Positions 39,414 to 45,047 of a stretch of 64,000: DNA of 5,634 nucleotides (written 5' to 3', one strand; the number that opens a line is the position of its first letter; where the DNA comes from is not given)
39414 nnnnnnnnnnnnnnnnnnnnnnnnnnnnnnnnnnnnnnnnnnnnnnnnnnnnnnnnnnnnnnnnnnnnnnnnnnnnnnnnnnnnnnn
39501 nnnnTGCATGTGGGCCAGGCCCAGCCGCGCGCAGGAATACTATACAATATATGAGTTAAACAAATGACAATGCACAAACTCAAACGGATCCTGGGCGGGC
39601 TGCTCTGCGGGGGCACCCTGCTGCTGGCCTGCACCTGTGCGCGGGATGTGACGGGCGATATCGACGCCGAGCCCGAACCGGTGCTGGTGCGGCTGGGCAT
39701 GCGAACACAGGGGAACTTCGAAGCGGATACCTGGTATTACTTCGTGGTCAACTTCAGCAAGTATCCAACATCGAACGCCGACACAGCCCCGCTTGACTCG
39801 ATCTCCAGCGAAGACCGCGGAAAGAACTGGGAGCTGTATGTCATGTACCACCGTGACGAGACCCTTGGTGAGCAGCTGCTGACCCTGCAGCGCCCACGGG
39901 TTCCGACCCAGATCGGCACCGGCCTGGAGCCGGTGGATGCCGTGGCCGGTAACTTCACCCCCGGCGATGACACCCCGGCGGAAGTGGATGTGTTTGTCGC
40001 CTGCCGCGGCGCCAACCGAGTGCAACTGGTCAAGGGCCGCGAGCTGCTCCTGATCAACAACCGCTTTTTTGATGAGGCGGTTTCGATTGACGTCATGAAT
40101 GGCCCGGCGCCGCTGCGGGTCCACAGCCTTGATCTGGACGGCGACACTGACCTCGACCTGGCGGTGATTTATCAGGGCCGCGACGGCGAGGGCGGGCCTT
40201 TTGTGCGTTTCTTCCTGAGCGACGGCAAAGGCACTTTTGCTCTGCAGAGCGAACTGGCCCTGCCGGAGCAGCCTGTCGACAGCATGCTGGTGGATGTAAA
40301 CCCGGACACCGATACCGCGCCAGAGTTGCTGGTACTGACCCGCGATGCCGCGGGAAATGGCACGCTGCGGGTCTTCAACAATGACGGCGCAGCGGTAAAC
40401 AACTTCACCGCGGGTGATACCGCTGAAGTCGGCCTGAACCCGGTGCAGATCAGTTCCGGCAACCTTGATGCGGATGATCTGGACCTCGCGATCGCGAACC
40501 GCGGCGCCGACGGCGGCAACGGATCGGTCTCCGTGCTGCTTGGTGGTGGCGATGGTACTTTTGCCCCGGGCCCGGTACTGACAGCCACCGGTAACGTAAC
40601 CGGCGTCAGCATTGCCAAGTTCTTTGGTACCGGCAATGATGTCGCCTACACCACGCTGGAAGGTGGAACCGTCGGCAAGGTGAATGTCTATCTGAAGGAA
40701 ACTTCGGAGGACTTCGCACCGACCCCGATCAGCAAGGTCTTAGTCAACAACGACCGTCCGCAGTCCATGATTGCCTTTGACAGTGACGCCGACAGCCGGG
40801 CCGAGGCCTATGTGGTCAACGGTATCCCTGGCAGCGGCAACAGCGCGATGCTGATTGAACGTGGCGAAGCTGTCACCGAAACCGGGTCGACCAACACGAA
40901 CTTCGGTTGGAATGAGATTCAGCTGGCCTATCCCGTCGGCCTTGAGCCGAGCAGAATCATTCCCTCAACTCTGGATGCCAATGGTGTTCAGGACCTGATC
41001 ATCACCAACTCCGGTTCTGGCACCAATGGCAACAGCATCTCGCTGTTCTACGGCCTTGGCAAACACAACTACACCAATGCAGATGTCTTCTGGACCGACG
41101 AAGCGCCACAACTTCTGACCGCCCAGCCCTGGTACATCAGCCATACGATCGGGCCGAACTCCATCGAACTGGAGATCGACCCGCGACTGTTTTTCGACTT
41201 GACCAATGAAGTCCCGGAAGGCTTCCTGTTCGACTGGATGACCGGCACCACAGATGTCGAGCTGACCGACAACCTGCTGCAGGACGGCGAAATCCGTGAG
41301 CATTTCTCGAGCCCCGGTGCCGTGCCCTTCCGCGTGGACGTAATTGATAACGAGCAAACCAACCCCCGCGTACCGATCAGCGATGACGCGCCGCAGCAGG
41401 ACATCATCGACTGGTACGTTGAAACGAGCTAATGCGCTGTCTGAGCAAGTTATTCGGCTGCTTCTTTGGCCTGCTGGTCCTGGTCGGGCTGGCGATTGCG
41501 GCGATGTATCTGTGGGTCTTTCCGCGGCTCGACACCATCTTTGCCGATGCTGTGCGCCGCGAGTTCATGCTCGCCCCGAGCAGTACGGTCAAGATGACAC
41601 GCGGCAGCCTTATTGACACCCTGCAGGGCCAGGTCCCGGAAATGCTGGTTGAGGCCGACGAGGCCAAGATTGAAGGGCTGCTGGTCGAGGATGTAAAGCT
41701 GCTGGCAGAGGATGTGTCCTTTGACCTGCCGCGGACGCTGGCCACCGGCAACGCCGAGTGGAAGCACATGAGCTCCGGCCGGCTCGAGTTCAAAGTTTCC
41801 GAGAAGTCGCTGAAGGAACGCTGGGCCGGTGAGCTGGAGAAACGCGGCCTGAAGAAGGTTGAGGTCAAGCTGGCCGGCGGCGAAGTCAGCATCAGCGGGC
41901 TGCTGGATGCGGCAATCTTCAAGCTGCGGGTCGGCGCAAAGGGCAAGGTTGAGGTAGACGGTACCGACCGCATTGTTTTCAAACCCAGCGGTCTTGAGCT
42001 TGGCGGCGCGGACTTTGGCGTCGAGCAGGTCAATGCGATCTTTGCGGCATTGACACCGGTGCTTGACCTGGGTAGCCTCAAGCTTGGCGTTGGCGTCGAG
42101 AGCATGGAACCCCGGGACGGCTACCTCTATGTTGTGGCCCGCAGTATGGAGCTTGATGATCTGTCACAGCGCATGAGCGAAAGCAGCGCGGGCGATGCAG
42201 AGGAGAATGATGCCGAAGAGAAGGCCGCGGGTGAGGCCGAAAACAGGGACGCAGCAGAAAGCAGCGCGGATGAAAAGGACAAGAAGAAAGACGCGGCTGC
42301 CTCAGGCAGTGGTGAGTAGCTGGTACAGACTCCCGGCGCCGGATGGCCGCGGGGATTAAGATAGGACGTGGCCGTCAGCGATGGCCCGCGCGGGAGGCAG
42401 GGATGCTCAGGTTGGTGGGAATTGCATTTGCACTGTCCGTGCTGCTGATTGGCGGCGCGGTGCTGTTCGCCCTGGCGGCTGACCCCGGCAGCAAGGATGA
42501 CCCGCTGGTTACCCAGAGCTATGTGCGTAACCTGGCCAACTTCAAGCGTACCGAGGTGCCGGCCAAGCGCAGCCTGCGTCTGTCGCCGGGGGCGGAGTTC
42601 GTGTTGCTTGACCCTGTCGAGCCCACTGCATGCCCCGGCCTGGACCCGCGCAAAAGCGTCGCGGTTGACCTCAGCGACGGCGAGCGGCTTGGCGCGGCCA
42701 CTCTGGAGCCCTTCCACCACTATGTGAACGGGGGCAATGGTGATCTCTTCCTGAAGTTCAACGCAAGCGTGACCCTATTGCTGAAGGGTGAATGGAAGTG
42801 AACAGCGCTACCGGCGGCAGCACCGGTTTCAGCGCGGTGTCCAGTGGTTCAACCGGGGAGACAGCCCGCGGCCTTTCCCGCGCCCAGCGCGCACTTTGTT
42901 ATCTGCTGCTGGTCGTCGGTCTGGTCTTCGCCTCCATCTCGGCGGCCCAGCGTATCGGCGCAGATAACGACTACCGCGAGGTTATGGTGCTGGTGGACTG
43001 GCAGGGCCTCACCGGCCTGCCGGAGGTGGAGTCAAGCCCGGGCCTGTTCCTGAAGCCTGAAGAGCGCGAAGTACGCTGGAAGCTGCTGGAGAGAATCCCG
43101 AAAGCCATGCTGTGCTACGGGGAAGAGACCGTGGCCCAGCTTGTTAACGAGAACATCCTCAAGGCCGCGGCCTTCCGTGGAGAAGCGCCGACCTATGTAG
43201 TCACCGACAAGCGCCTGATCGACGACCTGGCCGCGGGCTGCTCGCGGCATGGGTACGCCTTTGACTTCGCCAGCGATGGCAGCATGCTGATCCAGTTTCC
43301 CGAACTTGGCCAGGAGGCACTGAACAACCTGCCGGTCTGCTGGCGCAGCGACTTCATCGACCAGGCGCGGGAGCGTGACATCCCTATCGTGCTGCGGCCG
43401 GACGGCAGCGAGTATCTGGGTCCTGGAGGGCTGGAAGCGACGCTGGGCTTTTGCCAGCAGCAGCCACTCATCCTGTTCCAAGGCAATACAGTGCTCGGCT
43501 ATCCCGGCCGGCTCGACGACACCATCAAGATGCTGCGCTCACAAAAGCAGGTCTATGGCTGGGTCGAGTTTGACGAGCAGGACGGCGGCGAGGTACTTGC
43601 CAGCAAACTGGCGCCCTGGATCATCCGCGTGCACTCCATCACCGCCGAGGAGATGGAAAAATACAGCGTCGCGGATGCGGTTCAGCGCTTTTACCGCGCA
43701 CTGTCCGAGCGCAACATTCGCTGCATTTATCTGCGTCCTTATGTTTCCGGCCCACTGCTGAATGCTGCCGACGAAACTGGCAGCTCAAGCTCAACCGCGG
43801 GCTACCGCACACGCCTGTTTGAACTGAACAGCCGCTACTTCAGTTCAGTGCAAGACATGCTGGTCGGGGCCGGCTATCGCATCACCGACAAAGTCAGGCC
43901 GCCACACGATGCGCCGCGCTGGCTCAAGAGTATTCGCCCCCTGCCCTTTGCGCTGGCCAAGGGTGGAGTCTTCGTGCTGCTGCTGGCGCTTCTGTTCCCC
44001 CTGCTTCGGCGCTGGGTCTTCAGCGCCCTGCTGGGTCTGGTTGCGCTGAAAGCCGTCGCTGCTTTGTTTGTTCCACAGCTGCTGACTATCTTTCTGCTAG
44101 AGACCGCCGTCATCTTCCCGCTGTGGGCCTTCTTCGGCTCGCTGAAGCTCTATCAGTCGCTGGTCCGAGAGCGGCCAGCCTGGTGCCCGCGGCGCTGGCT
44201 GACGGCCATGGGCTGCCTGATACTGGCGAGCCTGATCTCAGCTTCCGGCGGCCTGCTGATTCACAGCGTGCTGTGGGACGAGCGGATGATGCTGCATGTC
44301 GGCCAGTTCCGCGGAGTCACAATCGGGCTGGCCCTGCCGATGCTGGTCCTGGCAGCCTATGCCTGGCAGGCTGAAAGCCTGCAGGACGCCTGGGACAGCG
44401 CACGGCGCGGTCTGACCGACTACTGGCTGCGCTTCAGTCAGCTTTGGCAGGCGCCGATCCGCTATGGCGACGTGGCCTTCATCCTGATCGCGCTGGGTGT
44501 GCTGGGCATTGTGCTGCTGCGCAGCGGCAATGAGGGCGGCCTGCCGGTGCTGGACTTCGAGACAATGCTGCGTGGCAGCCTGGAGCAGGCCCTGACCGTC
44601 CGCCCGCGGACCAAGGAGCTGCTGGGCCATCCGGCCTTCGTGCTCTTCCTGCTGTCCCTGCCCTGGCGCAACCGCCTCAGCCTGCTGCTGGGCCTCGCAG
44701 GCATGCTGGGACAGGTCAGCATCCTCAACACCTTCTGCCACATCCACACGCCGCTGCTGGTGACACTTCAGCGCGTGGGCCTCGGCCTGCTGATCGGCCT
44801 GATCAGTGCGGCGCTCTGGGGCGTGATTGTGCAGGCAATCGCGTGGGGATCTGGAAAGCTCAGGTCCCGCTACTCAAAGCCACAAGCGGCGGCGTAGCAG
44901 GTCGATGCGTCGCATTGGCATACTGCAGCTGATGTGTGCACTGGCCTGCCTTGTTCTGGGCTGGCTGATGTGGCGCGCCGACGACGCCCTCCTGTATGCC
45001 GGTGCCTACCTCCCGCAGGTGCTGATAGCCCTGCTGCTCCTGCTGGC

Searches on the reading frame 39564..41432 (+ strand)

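Call 27: search_protein_families(library=pfam, proteins=[window:39564-41432:+], max_evalue=0.001)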
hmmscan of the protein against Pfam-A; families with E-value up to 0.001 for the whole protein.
window:39564-41432:+ (622 aa): 2 families
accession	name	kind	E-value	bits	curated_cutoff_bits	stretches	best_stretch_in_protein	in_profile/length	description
PF13517.12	FG-GAP_3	-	2.2e-09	38.2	26.9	1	190-248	1-54/61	FG-GAP-like repeat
PF01839.29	FG-GAP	-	1.8e-05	25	22.1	0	186-208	5-27/37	FG-GAP repeat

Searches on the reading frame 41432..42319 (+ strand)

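Call 27: search_protein_families(library=pfam, proteins=[window:41432-42319:+], max_evalue=0.001)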
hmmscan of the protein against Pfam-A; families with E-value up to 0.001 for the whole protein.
window:41432-42319:+ (295 aa): 1 family
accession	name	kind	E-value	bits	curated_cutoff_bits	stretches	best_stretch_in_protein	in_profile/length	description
PF11209.13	LmeA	-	6.6e-12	46.4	27.3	1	62-233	40-213/217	LmeA-like phospholipid-binding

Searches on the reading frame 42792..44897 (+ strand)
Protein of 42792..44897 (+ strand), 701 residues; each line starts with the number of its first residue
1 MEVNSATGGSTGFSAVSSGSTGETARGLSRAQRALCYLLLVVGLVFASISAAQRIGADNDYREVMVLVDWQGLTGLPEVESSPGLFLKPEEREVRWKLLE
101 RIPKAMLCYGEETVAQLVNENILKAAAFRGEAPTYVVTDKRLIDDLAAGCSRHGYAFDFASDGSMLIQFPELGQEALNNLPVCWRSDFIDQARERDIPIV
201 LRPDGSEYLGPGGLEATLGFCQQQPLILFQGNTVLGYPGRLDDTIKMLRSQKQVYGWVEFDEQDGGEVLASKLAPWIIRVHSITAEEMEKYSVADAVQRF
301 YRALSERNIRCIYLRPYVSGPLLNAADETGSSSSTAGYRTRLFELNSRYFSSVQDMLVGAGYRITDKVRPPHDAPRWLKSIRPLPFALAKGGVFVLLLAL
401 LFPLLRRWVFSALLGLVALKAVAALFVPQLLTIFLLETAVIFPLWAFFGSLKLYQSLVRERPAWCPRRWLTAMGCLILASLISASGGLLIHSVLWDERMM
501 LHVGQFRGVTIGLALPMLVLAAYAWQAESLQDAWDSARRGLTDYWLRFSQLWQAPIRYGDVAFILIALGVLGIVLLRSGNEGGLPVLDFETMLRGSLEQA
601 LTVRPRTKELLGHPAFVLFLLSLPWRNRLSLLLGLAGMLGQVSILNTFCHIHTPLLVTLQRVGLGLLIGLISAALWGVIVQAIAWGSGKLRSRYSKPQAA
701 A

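Call 7: search_protein_families(library=pfam, proteins=[window:42792-44897:+], max_evalue=0.01)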
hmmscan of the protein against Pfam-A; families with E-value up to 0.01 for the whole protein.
window:42792-44897:+ (701 aa): 1 family
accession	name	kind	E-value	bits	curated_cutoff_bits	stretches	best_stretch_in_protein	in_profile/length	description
PF18949.5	DUF5693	-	3.4e-104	350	29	1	140-683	86-608/609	Family of unknown function (DUF5693)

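Call 37: search_protein_families(library=ncbifam, proteins=[window:42792-44897:+], max_evalue=0.001)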
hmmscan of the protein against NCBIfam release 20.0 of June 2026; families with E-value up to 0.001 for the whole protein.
window:42792-44897:+ (701 aa): 0 families
